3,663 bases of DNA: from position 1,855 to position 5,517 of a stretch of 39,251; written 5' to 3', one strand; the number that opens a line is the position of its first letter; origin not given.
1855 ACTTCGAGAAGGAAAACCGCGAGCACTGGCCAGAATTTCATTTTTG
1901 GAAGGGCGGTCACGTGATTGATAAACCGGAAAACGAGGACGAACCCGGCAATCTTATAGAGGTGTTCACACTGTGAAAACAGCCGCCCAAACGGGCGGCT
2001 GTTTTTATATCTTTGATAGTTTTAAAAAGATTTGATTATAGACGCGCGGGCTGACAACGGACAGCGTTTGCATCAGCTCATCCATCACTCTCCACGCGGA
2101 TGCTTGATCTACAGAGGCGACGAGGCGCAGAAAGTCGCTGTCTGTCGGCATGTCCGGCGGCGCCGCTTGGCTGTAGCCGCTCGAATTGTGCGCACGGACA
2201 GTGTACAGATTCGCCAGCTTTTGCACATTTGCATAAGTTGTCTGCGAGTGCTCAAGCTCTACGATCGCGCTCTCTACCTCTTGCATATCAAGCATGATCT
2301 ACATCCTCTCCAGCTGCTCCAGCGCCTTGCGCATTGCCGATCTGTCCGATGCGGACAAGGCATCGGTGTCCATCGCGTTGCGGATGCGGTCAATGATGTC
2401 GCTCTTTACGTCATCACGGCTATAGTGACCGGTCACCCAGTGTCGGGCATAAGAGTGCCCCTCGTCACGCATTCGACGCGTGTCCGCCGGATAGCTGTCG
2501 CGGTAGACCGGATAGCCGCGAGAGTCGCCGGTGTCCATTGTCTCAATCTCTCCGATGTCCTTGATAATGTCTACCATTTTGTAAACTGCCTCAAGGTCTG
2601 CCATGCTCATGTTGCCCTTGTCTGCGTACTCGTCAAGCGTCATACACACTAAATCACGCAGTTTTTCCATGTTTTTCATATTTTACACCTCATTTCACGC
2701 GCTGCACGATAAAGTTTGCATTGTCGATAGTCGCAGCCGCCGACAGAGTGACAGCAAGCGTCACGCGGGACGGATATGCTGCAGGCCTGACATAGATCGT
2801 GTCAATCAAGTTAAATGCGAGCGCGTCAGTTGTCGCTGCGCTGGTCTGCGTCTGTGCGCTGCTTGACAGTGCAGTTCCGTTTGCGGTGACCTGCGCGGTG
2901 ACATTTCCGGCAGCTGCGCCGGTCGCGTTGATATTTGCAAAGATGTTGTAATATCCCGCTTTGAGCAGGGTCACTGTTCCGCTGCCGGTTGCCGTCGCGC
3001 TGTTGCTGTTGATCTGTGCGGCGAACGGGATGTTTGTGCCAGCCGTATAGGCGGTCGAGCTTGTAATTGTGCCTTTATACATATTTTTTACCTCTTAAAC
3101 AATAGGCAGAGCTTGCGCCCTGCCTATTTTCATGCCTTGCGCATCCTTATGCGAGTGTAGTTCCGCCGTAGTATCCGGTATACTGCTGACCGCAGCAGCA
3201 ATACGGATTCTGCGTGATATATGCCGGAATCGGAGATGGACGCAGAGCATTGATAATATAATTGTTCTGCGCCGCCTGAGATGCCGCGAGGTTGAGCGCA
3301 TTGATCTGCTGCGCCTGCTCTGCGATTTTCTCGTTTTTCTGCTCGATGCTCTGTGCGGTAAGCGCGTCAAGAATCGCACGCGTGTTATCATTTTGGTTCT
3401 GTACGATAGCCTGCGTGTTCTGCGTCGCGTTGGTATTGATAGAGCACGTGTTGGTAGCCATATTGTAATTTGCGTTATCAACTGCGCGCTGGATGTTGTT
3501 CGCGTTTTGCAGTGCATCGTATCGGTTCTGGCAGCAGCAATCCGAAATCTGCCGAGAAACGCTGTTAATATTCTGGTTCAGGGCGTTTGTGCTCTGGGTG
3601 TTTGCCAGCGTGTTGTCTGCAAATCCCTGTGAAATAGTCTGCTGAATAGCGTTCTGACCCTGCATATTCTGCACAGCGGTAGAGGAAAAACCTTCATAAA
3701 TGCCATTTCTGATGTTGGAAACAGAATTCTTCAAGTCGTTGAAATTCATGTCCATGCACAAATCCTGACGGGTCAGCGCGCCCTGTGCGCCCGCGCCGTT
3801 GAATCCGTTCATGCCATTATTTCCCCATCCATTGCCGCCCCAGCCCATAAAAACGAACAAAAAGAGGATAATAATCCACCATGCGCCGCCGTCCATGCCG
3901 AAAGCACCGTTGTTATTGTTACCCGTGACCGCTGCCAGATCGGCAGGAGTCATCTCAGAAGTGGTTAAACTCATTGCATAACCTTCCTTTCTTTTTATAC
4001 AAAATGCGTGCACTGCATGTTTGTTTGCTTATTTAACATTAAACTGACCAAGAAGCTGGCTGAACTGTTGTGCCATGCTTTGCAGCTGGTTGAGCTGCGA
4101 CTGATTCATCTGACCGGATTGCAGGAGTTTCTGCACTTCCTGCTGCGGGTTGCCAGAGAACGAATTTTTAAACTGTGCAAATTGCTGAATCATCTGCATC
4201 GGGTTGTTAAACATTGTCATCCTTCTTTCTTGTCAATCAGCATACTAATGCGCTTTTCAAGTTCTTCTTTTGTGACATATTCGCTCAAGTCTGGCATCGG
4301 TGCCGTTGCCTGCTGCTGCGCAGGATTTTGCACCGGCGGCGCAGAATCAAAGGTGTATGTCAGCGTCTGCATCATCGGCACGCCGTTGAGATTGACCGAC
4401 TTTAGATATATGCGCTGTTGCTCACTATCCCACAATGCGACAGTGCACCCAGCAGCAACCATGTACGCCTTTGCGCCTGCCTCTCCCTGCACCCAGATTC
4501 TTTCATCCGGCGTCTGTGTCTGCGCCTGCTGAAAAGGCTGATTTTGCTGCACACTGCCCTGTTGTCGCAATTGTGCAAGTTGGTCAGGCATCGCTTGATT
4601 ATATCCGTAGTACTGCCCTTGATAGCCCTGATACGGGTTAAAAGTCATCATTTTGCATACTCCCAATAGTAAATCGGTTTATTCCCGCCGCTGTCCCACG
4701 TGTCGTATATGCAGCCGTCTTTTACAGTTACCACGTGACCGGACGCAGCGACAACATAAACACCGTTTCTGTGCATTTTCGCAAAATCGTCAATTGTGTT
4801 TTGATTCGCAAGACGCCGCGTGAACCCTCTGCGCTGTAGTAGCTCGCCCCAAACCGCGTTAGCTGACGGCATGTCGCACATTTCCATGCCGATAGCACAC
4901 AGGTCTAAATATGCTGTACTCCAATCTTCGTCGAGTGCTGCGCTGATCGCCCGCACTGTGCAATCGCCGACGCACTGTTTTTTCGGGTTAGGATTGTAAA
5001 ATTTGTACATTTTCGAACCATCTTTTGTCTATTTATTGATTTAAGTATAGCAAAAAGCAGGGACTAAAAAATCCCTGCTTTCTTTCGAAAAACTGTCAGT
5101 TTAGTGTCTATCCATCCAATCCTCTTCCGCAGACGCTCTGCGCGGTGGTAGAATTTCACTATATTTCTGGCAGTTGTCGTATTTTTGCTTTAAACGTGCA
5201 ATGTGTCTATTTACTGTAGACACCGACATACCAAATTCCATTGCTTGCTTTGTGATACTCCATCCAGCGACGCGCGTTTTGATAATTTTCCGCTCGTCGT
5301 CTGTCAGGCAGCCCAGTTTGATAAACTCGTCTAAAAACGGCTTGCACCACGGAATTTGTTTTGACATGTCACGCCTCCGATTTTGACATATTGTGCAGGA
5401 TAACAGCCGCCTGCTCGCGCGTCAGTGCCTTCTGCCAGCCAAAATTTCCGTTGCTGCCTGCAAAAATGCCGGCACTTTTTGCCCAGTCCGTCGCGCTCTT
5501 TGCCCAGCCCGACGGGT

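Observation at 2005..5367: Post-lysis cassette: papain-fold Cys-His-Asp enzyme plus three Gln/Asn-rich proteins, a C1q/BclA-like protein and a sigma region-4-like regulator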

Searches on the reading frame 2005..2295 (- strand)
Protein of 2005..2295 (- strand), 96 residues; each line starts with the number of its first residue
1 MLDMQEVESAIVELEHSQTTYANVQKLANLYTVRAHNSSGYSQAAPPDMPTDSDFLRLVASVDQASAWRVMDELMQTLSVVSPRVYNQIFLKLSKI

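Call 3: search_protein_families(library=pfam, proteins=[window:2005-2295:-], max_evalue=0.1)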
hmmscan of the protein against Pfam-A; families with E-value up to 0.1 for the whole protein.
window:2005-2295:- (96 aa): 0 families

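Call 4: search_protein_families(library=phrogs, proteins=[window:2005-2295:-], max_evalue=0.01)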
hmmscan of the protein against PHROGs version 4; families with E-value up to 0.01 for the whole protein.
window:2005-2295:- (96 aa): 0 families

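Call 12: search_protein_families(library=ncbifam, proteins=[window:2005-2295:-], max_evalue=0.1)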
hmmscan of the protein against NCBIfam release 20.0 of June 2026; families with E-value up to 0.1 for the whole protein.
window:2005-2295:- (96 aa): 0 families

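Call 20: search_protein_families(library=padloc, proteins=[window:2005-2295:-], max_evalue=0.1)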
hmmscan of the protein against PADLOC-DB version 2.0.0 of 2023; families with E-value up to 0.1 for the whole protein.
window:2005-2295:- (96 aa): 0 families

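Call 55: search_dna_similar(query=window:2005-2295:-, collection=phages, mode=protein, max_rows=40, max_evalue=0.001)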
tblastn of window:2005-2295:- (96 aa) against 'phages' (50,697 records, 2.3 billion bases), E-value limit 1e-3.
Records with a match: 4; places in all: 4; records where one place covers at least 80% of the query: 4.
Best place of each record, by identity: <60% 4.
By first word of the organism name: Bacteriophage 2; Dulem 1; Butyrivibrio 1.
By host as written in the record: - 2; Propithecus coquereli 1; Butyrivibrio fibrisolvens DSM 3071 1.
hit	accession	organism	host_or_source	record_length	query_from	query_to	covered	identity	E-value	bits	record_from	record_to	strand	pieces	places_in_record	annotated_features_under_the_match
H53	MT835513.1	Bacteriophage sp.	human fecal samples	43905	1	95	99%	42.5%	5e-16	77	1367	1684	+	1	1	record has no annotation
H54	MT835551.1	Bacteriophage sp.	human fecal samples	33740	1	96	100%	41.3%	3e-16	77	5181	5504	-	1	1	record has no annotation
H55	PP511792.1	Dulem virus 33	Propithecus coquereli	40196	2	96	99%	38.7%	2e-13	69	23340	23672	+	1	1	hypothetical protein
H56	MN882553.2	Butyrivibrio virus Ceridwen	Butyrivibrio fibrisolvens DSM 3071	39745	1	93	97%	27.4%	2e-6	49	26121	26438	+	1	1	hypothetical protein (x2)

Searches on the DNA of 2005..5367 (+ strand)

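Call 6: search_dna_similar(query=window:2005-5367:+, collection=phages, mode=distant, max_rows=20)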
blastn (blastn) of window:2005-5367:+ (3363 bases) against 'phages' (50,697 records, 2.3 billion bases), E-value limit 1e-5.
Records with a match: 1; places in all: 1; records where one place covers at least 80% of the query: 0.
Best place of each record, by identity: 60-80% 1.
By first word of the organism name: Bacteriophage 1.
By host as written in the record: - 1.
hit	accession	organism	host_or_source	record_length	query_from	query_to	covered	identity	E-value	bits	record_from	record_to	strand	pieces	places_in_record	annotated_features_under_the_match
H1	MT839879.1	Bacteriophage sp.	human fecal samples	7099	1260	1394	4%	74.3%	4e-12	82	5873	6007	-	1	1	record has no annotation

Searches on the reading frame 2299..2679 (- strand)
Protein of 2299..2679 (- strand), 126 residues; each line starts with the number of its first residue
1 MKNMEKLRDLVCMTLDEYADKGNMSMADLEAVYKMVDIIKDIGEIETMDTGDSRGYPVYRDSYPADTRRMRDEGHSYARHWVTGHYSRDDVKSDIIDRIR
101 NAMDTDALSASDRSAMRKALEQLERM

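Call 3: search_protein_families(library=pfam, proteins=[window:2299-2679:-], max_evalue=0.1)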
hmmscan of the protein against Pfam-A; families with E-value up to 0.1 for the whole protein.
window:2299-2679:- (126 aa): 0 families

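Call 4: search_protein_families(library=phrogs, proteins=[window:2299-2679:-], max_evalue=0.01)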
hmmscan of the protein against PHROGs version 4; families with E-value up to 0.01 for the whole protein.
window:2299-2679:- (126 aa): 1 family
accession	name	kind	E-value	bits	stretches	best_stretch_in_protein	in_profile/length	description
phrog_28802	-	unknown function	1.6e-08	35.9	1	4-92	2-87/190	-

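Call 12: search_protein_families(library=ncbifam, proteins=[window:2299-2679:-], max_evalue=0.1)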
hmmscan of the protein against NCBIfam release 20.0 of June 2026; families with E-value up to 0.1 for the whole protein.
window:2299-2679:- (126 aa): 0 families

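Call 20: search_protein_families(library=padloc, proteins=[window:2299-2679:-], max_evalue=0.1)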
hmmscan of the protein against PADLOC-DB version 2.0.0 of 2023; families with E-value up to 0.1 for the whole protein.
window:2299-2679:- (126 aa): 0 families

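Call 88: search_protein_families(library=pfam, alignment_id=A8, max_evalue=1)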
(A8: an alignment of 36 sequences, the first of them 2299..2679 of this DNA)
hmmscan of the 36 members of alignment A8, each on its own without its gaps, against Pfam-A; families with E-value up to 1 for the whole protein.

A. member 1, window:2299-2679:- (126 aa): 0 families

B. families by the number of members that match (of 36 scanned): 46 families (the first 25 are shown)
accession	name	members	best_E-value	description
PF20531.3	DUF6746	5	0.0072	Family of unknown function (DUF6746)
PF10732.14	DUF2524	4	0.029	Protein of unknown function (DUF2524)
PF02186.21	TFIIE_beta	4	0.041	TFIIE beta subunit core domain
PF08103.16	Antimicrobial_8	2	0.0027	Uperin family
PF17714.6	DUF5559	2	0.012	Family of unknown function (DUF5559)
PF06148.17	COG2_N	2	0.07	COG2 N-terminal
PF10589.14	NADH_4Fe-4S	2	0.12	NADH-ubiquinone oxidoreductase-F iron-sulfur binding region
PF17785.7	PUA_3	2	0.47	PUA-like domain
PF12219.14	End_tail_spike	1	0.0056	Catalytic domain of bacteriophage endosialidase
PF01799.25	Fer2_2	1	0.0086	[2Fe-2S] binding domain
PF19113.5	DUF5799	1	0.013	Family of unknown function (DUF5799)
PF14712.11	Snapin_Pallidin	1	0.021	Snapin/Pallidin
PF10193.14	Telomere_reg-2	1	0.024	Telomere length regulation protein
PF20315.3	DUF6611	1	0.038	Family of unknown function (DUF6611)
PF05138.18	PaaA_PaaC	1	0.04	Phenylacetic acid catabolic protein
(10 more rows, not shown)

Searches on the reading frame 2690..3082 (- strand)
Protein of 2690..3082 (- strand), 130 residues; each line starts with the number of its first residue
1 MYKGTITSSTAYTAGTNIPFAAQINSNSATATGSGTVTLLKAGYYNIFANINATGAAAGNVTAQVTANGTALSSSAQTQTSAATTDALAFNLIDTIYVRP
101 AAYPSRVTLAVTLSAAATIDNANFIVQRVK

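Call 3: search_protein_families(library=pfam, proteins=[window:2690-3082:-], max_evalue=0.1)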
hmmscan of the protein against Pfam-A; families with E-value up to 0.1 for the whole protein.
window:2690-3082:- (130 aa): 1 family
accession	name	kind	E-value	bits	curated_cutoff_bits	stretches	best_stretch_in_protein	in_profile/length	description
PF18573.7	BclA_C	-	8.9e-07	29.3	38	1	12-129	14-127/128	BclA C-terminal domain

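Call 4: search_protein_families(library=phrogs, proteins=[window:2690-3082:-], max_evalue=0.01)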
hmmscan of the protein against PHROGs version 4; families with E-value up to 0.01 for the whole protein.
window:2690-3082:- (130 aa): 2 families
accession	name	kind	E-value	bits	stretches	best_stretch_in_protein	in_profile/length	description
phrog_20016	-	unknown function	7.7e-05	23.4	1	12-129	12-140/141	-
phrog_25122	-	unknown function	0.0029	18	1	21-85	105-168/218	-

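Call 12: search_protein_families(library=ncbifam, proteins=[window:2690-3082:-], max_evalue=0.1)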
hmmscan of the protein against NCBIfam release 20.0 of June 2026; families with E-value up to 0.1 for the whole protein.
window:2690-3082:- (130 aa): 2 families
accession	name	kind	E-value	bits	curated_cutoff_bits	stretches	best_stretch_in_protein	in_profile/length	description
NF033147.1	GXX_rpt_CTERM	domain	0.03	14.2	50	1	13-99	19-102/132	Gly-Xaa-Xaa repeat protein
NF000058.2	Erm41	exception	0.098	12.6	350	0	20-114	19-112/173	23S rRNA (adenine(2058)-N(6))-methyltransferase Erm(41)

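Call 20: search_protein_families(library=padloc, proteins=[window:2690-3082:-], max_evalue=0.1)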
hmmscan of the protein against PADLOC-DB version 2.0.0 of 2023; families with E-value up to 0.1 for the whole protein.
window:2690-3082:- (130 aa): 0 families

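Call 64: search_solved_structures(query=A5, max_evalue=10, show_alignments=2)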
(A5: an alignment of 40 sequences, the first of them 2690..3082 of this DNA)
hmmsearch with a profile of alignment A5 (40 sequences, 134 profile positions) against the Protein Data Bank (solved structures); distinct sequences matched with E-value up to 10: 7.
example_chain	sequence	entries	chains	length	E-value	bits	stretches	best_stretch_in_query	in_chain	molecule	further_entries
2z5w_A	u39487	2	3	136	0.084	15.8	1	18-81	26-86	BclA protein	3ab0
9h38_A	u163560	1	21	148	0.086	15.8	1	6-80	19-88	Flagellar hook-length control protein FliK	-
7aef_q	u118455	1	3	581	0.15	15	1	53-101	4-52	Phosphoserine phosphatase SerB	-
2r6q_A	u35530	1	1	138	0.15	15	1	31-81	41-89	BclA protein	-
3twi_A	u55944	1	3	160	0.22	14.4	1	31-81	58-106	BclA protein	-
1wck_A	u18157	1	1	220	0.39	13.6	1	31-80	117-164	BCLA PROTEIN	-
3tyj_A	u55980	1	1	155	1.3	11.9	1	31-80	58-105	BclA protein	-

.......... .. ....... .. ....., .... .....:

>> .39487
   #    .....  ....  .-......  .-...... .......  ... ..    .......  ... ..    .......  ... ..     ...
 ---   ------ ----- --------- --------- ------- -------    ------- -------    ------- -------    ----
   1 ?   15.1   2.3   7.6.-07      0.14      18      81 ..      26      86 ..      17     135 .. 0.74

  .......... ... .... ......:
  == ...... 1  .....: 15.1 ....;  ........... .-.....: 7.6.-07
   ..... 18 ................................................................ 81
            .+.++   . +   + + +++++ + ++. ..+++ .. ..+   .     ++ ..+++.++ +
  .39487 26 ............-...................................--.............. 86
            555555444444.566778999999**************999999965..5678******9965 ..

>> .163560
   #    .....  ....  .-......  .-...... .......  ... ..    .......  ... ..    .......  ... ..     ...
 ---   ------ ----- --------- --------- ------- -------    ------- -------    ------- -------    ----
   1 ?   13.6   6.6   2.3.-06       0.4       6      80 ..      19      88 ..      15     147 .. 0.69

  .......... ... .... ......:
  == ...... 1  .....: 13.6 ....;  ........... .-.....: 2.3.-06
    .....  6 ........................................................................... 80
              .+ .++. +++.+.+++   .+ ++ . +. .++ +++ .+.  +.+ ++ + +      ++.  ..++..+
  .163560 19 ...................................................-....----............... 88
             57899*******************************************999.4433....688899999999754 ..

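Call 96: find_homologous_proteins(query=window:2690-3082:-, max_evalue=0.001)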
Query window:2690-3082:- (130 aa): 12 proteins with E <= 0.001 among 137 candidates.
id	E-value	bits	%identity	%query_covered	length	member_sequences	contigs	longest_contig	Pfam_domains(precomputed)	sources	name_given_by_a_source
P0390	1.0e-68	246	100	100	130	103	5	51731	-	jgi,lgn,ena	jgi:hypothetical protein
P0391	8.3e-66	237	95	100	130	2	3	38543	PF18573.8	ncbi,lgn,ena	-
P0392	1.0e-65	237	95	100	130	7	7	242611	-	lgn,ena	-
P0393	2.6e-65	235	95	100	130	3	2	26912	PF18573.8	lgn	-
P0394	4.1e-65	235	94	100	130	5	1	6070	-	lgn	-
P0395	1.5e-64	233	94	100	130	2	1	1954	-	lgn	-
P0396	2.0e-64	232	95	100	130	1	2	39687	PF18573.8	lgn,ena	-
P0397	3.7e-62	225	90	100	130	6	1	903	-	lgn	-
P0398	4.5e-61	222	88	100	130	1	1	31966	-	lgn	-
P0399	1.1e-57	211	85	100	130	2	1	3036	-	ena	-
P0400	5.0e-41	157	64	100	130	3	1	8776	-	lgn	-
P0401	2.9e-27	113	95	48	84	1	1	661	-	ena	-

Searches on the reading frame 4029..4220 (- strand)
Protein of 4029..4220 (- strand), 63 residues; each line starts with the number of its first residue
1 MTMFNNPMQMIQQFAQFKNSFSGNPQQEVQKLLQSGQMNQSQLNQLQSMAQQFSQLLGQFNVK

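Call 3: search_protein_families(library=pfam, proteins=[window:4029-4220:-], max_evalue=0.1)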
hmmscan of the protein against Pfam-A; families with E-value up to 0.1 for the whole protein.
window:4029-4220:- (63 aa): 1 family
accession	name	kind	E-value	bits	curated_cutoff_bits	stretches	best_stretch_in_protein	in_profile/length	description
PF19443.4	DAHL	-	0.005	17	38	1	9-55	147-192/221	DAHL domain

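Call 4: search_protein_families(library=phrogs, proteins=[window:4029-4220:-], max_evalue=0.01)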
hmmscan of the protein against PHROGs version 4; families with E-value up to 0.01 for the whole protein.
window:4029-4220:- (63 aa): 1 family
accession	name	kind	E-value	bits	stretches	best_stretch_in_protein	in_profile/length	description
phrog_22984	-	unknown function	3.7e-18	66.7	1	5-61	12-69/74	-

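Call 12: search_protein_families(library=ncbifam, proteins=[window:4029-4220:-], max_evalue=0.1)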
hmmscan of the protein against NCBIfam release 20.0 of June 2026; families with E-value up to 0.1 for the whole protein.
window:4029-4220:- (63 aa): 0 families

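Call 20: search_protein_families(library=padloc, proteins=[window:4029-4220:-], max_evalue=0.1)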
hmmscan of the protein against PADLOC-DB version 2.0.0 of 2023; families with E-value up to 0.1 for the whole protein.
window:4029-4220:- (63 aa): 0 families
